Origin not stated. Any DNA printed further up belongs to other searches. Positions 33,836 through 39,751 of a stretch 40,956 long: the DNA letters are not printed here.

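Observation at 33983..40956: Translationally coupled UvrD-like SF1 helicase plus giant DEVH helicase/DUF1998/nuclease: DruE-like candidate defence (or repair) module with no known partner genes, cut by the window edge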

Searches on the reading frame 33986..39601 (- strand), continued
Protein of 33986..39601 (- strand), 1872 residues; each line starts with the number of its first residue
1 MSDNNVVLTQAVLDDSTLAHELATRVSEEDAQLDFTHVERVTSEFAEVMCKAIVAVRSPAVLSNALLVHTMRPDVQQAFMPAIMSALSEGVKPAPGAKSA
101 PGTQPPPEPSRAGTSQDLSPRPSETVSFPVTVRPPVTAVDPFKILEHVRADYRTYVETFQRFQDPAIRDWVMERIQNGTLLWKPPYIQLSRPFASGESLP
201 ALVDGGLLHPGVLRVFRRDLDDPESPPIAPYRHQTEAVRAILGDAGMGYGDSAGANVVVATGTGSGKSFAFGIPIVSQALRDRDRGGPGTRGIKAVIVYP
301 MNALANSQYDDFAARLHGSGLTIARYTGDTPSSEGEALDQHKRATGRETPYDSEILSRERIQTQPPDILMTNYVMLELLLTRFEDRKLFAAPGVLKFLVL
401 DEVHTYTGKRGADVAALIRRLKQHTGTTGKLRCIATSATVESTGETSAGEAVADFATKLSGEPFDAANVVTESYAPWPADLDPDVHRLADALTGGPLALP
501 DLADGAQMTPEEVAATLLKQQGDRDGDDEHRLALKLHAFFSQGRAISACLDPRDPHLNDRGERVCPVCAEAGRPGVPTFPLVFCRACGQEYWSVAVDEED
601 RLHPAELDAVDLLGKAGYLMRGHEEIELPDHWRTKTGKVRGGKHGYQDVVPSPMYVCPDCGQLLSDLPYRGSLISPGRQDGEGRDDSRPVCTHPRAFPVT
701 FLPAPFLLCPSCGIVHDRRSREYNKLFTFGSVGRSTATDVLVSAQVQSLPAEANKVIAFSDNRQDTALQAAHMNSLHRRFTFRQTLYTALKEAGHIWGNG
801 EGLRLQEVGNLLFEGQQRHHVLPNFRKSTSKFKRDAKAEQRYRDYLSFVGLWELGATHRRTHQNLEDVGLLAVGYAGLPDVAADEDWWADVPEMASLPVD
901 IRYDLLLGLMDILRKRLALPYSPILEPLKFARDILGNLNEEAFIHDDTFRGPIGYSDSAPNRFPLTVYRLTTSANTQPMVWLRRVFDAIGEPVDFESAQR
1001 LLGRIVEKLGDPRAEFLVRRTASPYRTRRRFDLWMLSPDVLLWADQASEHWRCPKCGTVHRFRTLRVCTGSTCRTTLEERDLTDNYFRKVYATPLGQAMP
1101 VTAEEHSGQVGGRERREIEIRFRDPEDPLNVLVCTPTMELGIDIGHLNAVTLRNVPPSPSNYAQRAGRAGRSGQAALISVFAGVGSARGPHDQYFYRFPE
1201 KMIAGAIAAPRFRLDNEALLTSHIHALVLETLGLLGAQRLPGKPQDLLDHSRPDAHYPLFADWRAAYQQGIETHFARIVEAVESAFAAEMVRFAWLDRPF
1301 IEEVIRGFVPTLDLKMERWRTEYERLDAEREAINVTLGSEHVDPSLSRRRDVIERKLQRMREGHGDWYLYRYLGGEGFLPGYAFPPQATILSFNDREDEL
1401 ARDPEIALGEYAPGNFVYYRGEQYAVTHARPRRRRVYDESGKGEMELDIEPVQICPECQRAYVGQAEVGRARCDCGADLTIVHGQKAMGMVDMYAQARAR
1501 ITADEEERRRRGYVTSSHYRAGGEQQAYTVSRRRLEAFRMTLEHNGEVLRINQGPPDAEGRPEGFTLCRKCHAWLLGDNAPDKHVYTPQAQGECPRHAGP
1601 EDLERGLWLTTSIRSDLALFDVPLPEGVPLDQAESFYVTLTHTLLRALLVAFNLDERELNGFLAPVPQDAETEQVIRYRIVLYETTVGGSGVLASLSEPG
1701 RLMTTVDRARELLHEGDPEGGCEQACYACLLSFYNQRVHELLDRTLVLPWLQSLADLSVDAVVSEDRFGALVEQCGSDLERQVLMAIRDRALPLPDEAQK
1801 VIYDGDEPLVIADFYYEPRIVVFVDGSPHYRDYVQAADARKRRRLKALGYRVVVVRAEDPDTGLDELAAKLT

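Call 68: search_solved_structures(query=L001:3069-5213:+, max_evalue=0.001)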
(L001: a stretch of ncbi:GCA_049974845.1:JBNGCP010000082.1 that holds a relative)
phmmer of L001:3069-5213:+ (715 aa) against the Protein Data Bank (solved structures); distinct sequences matched with E-value up to 0.001: 14.
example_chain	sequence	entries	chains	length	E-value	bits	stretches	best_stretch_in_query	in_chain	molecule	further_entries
9dci_A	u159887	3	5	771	2.6e-22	81.9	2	418-623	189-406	ATP-dependent DNA helicase UvrD1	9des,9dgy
3lfu_A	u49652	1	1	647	1e-19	73.3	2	409-577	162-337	DNA helicase II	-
2is1_A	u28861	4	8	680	1.3e-19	73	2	409-577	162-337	DNA helicase II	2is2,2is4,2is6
1pjr_A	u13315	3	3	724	7e-19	70.6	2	625-694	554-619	PCRA | ATP-DEPENDENT HELICASE PCRA | HELICASE PCRA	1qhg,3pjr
4c2u_A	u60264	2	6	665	7.6e-19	70.5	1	624-694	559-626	DNA HELICASE II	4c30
4c2t_A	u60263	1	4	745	1.1e-18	69.9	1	624-694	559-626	DNA HELICASE II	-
1uaa_A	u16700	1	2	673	6.6e-14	54.2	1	628-693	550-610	PROTEIN (ATP-DEPENDENT DNA HELICASE REP.)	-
6wvk_H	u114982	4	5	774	1.2e-09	40.1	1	453-705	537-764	DNA helicase IV | DNA helicase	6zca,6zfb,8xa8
2pjr_B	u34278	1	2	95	4.5e-09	38.1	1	630-694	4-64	PROTEIN (HELICASE PCRA)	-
2pjr_A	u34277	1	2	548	1.3e-08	36.7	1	417-616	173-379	PROTEIN (HELICASE PCRA)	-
1qhh_D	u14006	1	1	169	1.8e-08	36.2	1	630-694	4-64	PROTEIN (PCRA (SUBUNIT))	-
1qhh_B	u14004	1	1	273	5.8e-06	27.9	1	418-617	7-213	PROTEIN (PCRA (SUBUNIT))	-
2khe_A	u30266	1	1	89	0.00016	23.1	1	5-87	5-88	Toxin-like protein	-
6ppj_B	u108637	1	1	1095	0.00039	21.9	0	623-662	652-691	UvrD/REP helicase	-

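Call 85: find_encoding_contigs(protein=P0147, flank=10000, max_places=3)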
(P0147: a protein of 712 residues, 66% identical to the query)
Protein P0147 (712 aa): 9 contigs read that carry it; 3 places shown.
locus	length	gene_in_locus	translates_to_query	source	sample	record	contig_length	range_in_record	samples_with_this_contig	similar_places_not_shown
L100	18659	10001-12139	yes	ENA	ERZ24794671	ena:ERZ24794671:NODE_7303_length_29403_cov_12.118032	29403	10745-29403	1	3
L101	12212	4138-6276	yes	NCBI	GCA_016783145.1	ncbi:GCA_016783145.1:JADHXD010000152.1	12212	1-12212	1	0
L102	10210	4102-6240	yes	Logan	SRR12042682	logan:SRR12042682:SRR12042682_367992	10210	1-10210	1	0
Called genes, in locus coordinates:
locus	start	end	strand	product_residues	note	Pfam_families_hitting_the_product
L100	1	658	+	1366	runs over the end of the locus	PF07669:Eco57I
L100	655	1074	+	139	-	-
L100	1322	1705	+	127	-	-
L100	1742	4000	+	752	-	-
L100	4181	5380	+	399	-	PF04471:Mrr_cat, PF22722:NA-iREase1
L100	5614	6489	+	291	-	PF00571:CBS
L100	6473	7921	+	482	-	PF00271:Helicase_C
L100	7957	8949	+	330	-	PF28530:DUF8426, PF04471:Mrr_cat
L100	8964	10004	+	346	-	-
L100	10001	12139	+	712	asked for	PF05016:ParE_toxin (weak), PF00580:UvrD-helicase, PF13245:AAA_19 (weak), PF13361:UvrD_C, PF13538:UvrD_C_2 (faint)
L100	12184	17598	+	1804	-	PF00270:DEAD, PF00271:Helicase_C, PF09369:MZB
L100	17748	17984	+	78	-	-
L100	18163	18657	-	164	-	?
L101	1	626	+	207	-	?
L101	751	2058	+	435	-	PF00271:Helicase_C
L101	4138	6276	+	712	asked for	PF05016:ParE_toxin (weak), PF00580:UvrD-helicase, PF13245:AAA_19 (weak), PF13361:UvrD_C, PF13538:UvrD_C_2 (faint)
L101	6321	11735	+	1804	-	PF00270:DEAD, PF00271:Helicase_C, PF09369:MZB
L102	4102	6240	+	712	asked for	PF05016:ParE_toxin (weak), PF00580:UvrD-helicase, PF13245:AAA_19 (weak), PF13361:UvrD_C, PF13538:UvrD_C_2 (faint)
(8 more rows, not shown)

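Call 90: search_protein_families(library=padloc, proteins=[L094:5435-7183:+, L094:7164-9968:+, L094:1017-5414:+, L091:1984-6204:+, L001:2396-3046:+, L100:8964-10001:+, L002:8985-9899:+, L002:8358-8912:+, L100:6473-7918:+, L100:5614-6486:+], max_evalue=0.001)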
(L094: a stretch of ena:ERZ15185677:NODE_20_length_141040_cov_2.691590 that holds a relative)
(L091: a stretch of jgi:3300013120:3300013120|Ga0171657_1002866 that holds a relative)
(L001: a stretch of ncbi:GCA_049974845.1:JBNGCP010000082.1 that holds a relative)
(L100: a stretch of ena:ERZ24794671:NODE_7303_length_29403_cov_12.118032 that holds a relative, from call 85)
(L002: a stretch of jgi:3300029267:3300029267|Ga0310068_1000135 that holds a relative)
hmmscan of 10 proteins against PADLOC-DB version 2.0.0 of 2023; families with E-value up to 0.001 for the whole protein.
L094:5435-7183:+ (583 aa): 1 family
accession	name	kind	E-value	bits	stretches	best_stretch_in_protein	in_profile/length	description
PDLC03828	ZacA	-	2.2e-05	22.2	1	28-90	32-94/396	-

L094:7164-9968:+ (935 aa): 3 families
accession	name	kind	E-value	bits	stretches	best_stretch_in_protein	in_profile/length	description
PDLC03829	ZacB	-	2.3e-16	57.8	1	88-343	108-357/586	-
PDLC04553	PDC-M27B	-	1.7e-07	28.3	1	90-125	108-144/635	-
PDLC02707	PbeA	-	0.00061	16.5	0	270-314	133-178/672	PbeA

L094:1017-5414:+ (1466 aa): 35 families (the best 25 are shown)
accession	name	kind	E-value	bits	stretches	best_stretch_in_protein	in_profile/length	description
PDLC02643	DrmMI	-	5e-75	251.2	3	518-697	540-719/1347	DrmMI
PDLC02638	DrmMI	-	1.4e-57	193.5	3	518-697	539-718/935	DrmMI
PDLC03622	REase_MTase_IIG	-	2e-52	175.9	4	952-1306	953-1289/1524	Type IIG restriction enzyme-methyltransferase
PDLC03613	REase_MTase_IIG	-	1.1e-44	150.5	2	843-1309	718-1151/1250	Type IIG restriction enzyme-methyltransferase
PDLC03618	REase_MTase_IIG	-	1.6e-35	119.8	2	523-697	538-713/1429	Type IIG restriction enzyme-methyltransferase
PDLC03611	REase_MTase_IIG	-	3e-33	112.4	2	589-699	540-656/1532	Type IIG restriction enzyme-methyltransferase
PDLC02645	DrmMI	-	7e-32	108.5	3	643-697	659-713/772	DrmMI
PDLC02639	DrmMI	-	2.5e-31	106.7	2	595-699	280-389/803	DrmMI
PDLC03620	REase_MTase_IIG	-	5.7e-31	105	2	345-697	364-726/1378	Type IIG restriction enzyme-methyltransferase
PDLC03614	REase_MTase_IIG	-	8.3e-30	101.2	3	844-1029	921-1097/1584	Type IIG restriction enzyme-methyltransferase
PDLC02644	DrmMI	-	9.5e-29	97.9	2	518-696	50-228/988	DrmMI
PDLC03609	REase_MTase_IIG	-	6.7e-20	68.5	2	599-698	434-535/1066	Type IIG restriction enzyme-methyltransferase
PDLC02646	DrmMI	-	1.1e-19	68.2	1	636-697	37-98/792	DrmMI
PDLC03629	REase_MTase_IIG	-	2.1e-19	66.9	1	530-697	377-536/1182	Type IIG restriction enzyme-methyltransferase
PDLC03612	REase_MTase_IIG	-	1.5e-15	54.5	2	850-892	782-824/1247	Type IIG restriction enzyme-methyltransferase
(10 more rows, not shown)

L091:1984-6204:+ (1407 aa): 37 families (the best 25 are shown)
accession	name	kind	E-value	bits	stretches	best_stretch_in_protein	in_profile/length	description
PDLC02643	DrmMI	-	2e-71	239.3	2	484-857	540-879/1347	DrmMI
PDLC03622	REase_MTase_IIG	-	1.7e-48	162.8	4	586-669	567-650/1524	Type IIG restriction enzyme-methyltransferase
PDLC02638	DrmMI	-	3e-44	149.4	2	484-826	539-872/935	DrmMI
PDLC03613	REase_MTase_IIG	-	2.7e-43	145.9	2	845-1140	747-1016/1250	Type IIG restriction enzyme-methyltransferase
PDLC03620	REase_MTase_IIG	-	3.1e-27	92.7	2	309-663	366-726/1378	Type IIG restriction enzyme-methyltransferase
PDLC03614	REase_MTase_IIG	-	4.5e-26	88.8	3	483-664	511-682/1584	Type IIG restriction enzyme-methyltransferase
PDLC03611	REase_MTase_IIG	-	7.7e-25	84.5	2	552-670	537-661/1532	Type IIG restriction enzyme-methyltransferase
PDLC02645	DrmMI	-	2.9e-24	83.3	2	604-701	654-753/772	DrmMI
PDLC03618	REase_MTase_IIG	-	7.7e-24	81.1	3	603-663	653-713/1429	Type IIG restriction enzyme-methyltransferase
PDLC02639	DrmMI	-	1.8e-22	77.5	1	563-727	282-450/803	DrmMI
PDLC02644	DrmMI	-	1.8e-21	73.8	1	484-662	50-228/988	DrmMI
PDLC03629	REase_MTase_IIG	-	2.3e-20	70.1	1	495-679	376-550/1182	Type IIG restriction enzyme-methyltransferase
PDLC02646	DrmMI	-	3.1e-19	66.6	1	587-664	23-99/792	DrmMI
PDLC03612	REase_MTase_IIG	-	2e-13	47.4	1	500-588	447-530/1247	Type IIG restriction enzyme-methyltransferase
PDLC03609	REase_MTase_IIG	-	5.3e-13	45.7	1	565-662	434-533/1066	Type IIG restriction enzyme-methyltransferase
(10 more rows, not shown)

L001:2396-3046:+ (217 aa): 0 families

L100:8964-10001:+ (346 aa): 0 families

L002:8985-9899:+ (305 aa): 1 family
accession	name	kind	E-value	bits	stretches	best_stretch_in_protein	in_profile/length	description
PDLC02567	DrmA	-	2.5e-22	75.9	1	39-286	36-277/1750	DrmA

L002:8358-8912:+ (185 aa): 0 families

L100:6473-7918:+ (482 aa): 9 families
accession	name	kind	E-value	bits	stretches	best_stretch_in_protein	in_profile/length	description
PDLC02500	BrxHI|BrxHII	-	6.9e-22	75.8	1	196-447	312-572/933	BrxHI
PDLC00659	HmaA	-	1.1e-18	64.5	2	348-456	504-618/1176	SNF2 helicase / DEAD-box helicase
PDLC02620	DrmD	-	9.7e-17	58.2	2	192-447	305-576/1060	DrmD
PDLC02621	DrmD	-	8.1e-13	45.5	1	195-450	340-625/1040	DrmD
PDLC02623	DrmD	-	1e-12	44.7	1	212-452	401-627/1040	DrmD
PDLC02504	BrxHI|BrxHII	-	1.3e-11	41.2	1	193-447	312-580/971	BrxHII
PDLC02632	DrmD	-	4.2e-07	26.8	1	194-447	339-623/662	DrmD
PDLC02619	DrmD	-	5e-06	22.9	0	398-442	483-527/872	DrmD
PDLC02843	DpdE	-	5.4e-06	22.6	1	325-443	539-658/1091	DpdE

L100:5614-6486:+ (291 aa): 1 family
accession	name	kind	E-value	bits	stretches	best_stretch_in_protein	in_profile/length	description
PDLC04592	PDC-M34B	-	0.00015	19.5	1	186-271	108-187/192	-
